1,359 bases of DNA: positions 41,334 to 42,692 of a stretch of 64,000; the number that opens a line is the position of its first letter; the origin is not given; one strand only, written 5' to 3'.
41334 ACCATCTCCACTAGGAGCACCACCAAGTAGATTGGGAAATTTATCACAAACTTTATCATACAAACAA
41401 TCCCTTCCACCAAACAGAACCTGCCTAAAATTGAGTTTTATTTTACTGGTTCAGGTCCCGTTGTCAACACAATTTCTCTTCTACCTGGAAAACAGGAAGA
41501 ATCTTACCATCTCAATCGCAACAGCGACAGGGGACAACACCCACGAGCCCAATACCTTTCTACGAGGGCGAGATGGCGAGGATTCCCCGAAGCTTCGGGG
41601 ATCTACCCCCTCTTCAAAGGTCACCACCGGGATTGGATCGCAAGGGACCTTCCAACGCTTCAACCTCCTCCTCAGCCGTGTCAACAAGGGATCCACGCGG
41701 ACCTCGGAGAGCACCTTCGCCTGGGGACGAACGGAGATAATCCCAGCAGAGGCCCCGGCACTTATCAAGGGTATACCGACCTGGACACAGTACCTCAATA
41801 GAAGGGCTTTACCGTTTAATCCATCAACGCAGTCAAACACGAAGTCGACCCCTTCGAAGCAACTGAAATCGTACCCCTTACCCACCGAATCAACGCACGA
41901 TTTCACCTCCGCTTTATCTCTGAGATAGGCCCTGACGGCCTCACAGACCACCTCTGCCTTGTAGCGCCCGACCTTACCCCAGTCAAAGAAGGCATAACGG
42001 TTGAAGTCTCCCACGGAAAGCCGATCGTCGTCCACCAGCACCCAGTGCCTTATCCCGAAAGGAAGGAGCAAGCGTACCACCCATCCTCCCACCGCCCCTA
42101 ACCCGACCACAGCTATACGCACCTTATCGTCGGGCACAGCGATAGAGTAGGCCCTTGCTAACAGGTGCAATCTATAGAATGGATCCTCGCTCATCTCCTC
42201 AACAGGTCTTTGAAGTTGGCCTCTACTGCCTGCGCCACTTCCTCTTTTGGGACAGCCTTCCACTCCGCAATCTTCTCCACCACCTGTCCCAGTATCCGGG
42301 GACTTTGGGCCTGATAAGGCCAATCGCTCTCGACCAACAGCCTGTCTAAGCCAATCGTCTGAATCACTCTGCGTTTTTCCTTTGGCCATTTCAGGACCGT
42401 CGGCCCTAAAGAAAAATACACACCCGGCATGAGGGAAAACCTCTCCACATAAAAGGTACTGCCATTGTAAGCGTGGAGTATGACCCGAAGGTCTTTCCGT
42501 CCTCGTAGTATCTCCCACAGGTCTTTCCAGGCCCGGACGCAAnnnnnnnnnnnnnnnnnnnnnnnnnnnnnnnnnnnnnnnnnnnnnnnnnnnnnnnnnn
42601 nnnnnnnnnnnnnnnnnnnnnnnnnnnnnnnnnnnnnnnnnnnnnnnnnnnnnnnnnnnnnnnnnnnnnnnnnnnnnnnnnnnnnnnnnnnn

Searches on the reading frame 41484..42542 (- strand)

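Call 38: search_protein_families(library=ncbifam, proteins=[window:41484-42542:-], max_evalue=0.00001)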
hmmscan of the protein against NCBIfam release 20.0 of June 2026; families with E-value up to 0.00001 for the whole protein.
window:41484-42542:- (353 aa): 14 families
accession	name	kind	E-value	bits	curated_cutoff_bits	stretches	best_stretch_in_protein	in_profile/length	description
NF011696.0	PRK15116.1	equivalog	4.2e-18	66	304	1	141-296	31-187/268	tRNA cyclic N6-threonylcarbamoyladenosine(37) synthase TcdA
TIGR02356.1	adenyl_thiF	equivalog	3e-15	56.2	275.25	1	142-264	23-144/203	thiazole biosynthesis adenylyltransferase ThiF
NF006395.0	PRK08644.1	equivalog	5.4e-12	45.8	159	1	140-270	30-160/215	sulfur carrier protein ThiS adenylyltransferase ThiF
NF006077.0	PRK08223.1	equivalog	8e-12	44.7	266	1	140-263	28-152/296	hypothetical protein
NF004281.0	PRK05690.1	subfamily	1.5e-11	44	266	1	141-265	33-156/250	molybdopterin-synthase adenylyltransferase MoeB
NF058523.1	6A-MBL_cap2_3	equivalog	7.8e-11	41.2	320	1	128-237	286-397/665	anti-phage 6A-MBL system cap2_3 protein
NF004111.0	PRK05600.1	equivalog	1.9e-10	40.4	437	1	141-262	42-162/371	ThiF family adenylyltransferase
NF006204.0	PRK08328.1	equivalog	1.5e-07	31.2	339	1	140-268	27-154/231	hypothetical protein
TIGR02355.1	moeB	equivalog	2e-07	30.6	376.55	1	141-265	25-148/240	molybdopterin-synthase adenylyltransferase MoeB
NF047750.1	SAMPActivE1UbaA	equivalog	3.9e-07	29.7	450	1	142-263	34-153/270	SAMP-activating enzyme E1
NF004804.0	PRK06153.1-3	equivalog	4.2e-07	29.3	340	1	140-269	179-307/401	hypothetical protein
TIGR02354.1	thiF_fam2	equivalog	1.2e-06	28.6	152.2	1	140-250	21-129/200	thiamine biosynthesis protein ThiF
NF006444.0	PRK08762.1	equivalog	1.4e-06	27.2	449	1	141-262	148-268/387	molybdopterin-synthase adenylyltransferase MoeB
NF004803.0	PRK06153.1-2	equivalog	4.5e-06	26.1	419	1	140-264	182-303/400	hypothetical protein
